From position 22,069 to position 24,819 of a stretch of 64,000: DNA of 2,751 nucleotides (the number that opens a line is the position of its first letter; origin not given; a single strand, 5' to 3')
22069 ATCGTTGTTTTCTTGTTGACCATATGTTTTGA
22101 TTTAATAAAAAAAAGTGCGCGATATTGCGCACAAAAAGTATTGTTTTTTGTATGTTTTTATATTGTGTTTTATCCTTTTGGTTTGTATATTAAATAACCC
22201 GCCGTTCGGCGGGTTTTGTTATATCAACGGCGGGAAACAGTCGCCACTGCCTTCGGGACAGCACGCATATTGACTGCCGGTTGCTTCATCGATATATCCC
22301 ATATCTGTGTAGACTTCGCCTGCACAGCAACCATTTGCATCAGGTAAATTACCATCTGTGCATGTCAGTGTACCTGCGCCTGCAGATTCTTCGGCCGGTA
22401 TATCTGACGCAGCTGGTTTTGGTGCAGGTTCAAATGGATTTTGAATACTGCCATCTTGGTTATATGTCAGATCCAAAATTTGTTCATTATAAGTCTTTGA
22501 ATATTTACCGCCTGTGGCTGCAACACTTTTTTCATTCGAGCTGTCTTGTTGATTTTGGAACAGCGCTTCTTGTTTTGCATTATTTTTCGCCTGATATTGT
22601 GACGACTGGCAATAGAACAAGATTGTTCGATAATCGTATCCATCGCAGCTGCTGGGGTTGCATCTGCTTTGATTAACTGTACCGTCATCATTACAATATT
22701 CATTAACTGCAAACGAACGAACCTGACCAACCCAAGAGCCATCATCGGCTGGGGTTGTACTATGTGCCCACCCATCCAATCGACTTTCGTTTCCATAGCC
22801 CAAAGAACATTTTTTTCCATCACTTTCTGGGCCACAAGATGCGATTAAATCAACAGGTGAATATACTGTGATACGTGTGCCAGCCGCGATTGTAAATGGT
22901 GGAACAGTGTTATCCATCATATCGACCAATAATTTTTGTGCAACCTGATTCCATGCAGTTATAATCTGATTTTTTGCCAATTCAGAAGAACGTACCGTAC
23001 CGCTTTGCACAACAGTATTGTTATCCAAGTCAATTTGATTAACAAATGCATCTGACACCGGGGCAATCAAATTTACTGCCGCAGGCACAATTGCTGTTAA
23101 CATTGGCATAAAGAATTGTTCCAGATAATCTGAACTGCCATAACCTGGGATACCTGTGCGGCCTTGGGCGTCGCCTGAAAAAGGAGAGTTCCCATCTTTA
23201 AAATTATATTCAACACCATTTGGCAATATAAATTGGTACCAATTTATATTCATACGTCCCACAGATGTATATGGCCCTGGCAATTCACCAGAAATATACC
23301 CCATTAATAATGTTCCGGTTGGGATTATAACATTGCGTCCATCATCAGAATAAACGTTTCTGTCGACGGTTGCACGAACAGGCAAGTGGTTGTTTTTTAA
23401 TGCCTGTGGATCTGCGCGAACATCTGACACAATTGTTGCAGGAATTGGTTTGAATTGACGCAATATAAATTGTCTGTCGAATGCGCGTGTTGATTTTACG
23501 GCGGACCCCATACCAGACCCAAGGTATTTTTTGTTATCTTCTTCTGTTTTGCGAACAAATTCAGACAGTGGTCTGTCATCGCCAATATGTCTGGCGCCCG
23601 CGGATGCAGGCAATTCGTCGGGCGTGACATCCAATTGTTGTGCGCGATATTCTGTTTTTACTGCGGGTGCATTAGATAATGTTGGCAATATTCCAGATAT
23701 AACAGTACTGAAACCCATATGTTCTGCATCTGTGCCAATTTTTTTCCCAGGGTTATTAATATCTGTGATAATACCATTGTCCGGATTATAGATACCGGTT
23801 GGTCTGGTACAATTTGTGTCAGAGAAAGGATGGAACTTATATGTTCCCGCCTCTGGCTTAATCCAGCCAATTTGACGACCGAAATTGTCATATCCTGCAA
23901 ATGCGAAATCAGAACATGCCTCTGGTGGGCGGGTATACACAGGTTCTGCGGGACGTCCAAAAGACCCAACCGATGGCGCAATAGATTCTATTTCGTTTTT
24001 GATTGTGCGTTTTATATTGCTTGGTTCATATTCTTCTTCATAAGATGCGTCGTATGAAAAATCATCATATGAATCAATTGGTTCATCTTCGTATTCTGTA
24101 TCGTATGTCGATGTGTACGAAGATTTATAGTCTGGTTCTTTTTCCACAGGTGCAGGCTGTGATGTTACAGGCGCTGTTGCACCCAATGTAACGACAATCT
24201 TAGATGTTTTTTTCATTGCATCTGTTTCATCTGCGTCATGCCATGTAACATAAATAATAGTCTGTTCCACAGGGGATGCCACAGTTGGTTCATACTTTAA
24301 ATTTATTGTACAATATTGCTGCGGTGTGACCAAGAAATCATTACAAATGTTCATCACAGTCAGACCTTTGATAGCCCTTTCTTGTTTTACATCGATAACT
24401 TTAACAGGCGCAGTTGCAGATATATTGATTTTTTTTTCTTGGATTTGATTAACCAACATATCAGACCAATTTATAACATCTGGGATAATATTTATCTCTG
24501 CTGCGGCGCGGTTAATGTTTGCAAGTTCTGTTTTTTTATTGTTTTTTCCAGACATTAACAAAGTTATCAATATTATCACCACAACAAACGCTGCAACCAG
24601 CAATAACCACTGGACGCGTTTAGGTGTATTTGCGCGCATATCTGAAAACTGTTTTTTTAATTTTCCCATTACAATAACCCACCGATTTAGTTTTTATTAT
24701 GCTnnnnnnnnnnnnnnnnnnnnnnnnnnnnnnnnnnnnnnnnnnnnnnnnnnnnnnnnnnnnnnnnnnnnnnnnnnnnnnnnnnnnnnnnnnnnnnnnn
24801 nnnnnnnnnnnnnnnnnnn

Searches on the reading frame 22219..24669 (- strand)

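Call 3: search_protein_families(library=pfam, proteins=[window:22219-24669:-], max_evalue=1)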
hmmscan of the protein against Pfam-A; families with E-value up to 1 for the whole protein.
window:22219-24669:- (816 aa): 2 families
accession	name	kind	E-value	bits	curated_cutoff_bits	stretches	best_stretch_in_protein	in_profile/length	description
PF03743.19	TrbI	-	1.8e-17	64.2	35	1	409-604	8-182/188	Bacterial conjugation TrbI-like protein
PF15780.11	ASH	-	0.047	14.3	27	1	67-138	15-86/98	Abnormal spindle-like microcephaly-assoc'd, ASPM-SPD-2-Hydin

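Call 4: search_protein_families(library=ncbifam, proteins=[window:22219-24669:-], max_evalue=1)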
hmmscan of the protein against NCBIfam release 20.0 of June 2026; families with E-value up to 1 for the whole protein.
window:22219-24669:- (816 aa): 4 families
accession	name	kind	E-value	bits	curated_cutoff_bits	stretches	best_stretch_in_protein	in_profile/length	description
NF038091.1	T4SS_VirB10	equivalog_domain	1.3e-15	57.5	220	1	398-608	6-189/197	type IV secretion system protein VirB10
NF038092.1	T4SS_ComB10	equivalog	1.3e-11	44.2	300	1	407-604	28-205/225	DNA type IV secretion system protein ComB10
NF010405.0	PRK13831.1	subfamily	1.9e-05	23.8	386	1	405-545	247-376/433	IncP-type conjugal transfer protein TrbI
NF012200.0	choice_anch_D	domain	0.018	15.6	45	1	52-138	10-99/108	choice-of-anchor D domain-containing protein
